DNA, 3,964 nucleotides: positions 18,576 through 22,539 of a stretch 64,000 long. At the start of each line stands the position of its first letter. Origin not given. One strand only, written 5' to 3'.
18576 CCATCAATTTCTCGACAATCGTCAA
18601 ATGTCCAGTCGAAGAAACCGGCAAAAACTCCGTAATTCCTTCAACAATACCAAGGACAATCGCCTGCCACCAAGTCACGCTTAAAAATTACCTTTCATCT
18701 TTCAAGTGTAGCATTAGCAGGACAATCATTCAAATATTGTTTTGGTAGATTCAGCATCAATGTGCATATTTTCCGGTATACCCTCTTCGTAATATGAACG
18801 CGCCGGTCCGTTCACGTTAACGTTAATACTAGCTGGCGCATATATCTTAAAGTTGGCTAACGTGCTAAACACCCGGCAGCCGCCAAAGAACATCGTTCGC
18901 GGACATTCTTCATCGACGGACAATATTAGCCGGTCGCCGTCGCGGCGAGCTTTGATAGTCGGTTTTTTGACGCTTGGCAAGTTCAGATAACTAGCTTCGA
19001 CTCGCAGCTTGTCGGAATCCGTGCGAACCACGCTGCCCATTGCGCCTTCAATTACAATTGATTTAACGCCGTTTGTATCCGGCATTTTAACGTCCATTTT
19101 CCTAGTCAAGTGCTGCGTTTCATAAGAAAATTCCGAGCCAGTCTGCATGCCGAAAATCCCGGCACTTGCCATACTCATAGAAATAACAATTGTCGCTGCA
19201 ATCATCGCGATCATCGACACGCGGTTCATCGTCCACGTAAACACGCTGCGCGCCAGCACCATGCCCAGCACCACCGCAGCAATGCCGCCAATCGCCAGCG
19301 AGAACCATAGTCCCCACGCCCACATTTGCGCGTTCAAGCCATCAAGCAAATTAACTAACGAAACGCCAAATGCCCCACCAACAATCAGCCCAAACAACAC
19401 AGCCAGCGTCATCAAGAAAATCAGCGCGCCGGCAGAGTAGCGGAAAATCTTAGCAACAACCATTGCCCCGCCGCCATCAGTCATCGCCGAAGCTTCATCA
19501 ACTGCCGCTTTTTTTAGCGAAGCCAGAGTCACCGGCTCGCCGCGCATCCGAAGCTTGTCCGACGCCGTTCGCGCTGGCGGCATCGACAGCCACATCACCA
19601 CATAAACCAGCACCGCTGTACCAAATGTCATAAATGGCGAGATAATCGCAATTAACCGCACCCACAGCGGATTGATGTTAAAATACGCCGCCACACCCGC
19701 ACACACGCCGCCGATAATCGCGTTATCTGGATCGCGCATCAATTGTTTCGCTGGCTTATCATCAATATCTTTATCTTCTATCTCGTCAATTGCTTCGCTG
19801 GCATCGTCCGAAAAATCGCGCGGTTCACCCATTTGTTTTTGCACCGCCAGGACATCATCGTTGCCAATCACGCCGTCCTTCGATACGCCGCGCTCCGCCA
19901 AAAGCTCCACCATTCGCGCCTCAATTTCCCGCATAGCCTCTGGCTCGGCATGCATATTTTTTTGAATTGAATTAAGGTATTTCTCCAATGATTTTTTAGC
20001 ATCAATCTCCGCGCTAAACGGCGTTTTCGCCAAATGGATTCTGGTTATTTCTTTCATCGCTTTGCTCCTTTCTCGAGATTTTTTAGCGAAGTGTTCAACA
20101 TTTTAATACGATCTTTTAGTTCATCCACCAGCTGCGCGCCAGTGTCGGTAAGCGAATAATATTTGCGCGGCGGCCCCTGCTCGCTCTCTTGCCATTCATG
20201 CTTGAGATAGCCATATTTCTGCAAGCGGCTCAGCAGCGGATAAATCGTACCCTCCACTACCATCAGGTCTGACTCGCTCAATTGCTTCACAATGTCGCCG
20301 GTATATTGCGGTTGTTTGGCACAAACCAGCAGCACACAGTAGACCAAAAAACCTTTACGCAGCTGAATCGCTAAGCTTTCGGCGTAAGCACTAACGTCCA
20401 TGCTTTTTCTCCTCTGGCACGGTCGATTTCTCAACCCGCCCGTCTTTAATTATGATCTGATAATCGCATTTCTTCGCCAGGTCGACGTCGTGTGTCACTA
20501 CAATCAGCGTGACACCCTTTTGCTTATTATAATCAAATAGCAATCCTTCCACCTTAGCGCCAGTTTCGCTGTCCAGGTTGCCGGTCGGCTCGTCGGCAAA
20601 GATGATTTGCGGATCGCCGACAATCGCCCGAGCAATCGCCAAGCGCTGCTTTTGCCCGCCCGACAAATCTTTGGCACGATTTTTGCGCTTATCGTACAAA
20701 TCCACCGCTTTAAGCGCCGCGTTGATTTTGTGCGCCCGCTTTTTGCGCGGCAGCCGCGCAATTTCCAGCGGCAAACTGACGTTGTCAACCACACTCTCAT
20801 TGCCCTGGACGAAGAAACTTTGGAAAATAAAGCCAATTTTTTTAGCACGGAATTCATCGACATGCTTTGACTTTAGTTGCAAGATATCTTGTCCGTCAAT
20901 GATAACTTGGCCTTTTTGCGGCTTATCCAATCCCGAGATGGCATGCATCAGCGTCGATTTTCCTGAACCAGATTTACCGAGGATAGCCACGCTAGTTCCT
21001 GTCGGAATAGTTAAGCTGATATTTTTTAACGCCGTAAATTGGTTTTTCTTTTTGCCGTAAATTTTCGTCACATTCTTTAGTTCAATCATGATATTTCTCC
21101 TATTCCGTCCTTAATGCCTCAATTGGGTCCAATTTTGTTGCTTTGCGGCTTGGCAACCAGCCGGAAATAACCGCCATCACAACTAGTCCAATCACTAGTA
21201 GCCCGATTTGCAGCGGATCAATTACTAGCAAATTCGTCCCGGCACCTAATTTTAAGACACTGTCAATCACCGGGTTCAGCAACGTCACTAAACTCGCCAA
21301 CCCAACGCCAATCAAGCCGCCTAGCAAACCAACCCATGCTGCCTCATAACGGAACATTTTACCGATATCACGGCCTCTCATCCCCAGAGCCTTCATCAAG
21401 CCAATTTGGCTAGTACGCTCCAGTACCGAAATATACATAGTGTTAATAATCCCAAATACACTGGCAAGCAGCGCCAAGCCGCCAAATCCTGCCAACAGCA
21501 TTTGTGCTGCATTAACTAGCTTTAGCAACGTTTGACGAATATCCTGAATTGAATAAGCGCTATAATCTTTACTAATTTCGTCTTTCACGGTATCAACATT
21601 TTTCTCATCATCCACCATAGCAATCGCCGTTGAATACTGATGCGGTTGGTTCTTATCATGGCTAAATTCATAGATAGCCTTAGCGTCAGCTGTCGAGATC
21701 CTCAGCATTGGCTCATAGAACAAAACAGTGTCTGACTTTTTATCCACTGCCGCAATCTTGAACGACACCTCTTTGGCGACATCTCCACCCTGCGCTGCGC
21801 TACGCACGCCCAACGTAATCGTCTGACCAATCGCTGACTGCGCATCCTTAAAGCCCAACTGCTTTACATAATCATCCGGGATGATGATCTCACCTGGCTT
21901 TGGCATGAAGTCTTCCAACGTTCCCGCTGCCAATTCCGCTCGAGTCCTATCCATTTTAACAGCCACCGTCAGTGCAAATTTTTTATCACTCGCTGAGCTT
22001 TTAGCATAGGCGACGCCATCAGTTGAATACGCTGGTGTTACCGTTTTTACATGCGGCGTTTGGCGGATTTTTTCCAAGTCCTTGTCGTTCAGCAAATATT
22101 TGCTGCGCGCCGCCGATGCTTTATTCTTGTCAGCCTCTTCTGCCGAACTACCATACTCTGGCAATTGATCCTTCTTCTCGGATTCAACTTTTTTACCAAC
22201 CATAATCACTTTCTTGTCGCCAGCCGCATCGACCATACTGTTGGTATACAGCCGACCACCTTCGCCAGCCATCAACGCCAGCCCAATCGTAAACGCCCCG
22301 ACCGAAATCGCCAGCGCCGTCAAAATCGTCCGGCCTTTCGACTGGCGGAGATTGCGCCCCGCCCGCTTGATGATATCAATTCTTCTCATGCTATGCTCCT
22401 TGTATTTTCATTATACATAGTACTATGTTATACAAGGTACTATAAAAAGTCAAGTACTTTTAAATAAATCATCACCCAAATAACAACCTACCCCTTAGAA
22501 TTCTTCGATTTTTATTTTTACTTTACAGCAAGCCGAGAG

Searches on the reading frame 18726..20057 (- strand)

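Call 93: search_protein_families(library=pfam, proteins=[window:18726-20057:-], max_evalue=0.00001)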
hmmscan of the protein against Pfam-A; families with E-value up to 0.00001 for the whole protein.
window:18726-20057:- (443 aa): 1 family
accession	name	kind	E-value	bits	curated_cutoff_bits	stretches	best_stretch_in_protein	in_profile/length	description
PF04024.17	PspC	-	2.7e-21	75.5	25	1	104-161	1-57/58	PspC domain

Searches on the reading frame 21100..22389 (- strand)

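Call 93: search_protein_families(library=pfam, proteins=[window:21100-22389:-], max_evalue=0.00001)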
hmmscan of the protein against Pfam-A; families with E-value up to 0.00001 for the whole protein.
window:21100-22389:- (429 aa): 2 families
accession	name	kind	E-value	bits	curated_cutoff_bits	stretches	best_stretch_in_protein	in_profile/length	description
PF02687.27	FtsX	-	1.4e-20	74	25.5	1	302-422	3-120/120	FtsX-like permease C-terminal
PF12704.14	MacB_PCD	-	5.3e-12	46.9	27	1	21-273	1-205/207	MacB-like periplasmic core domain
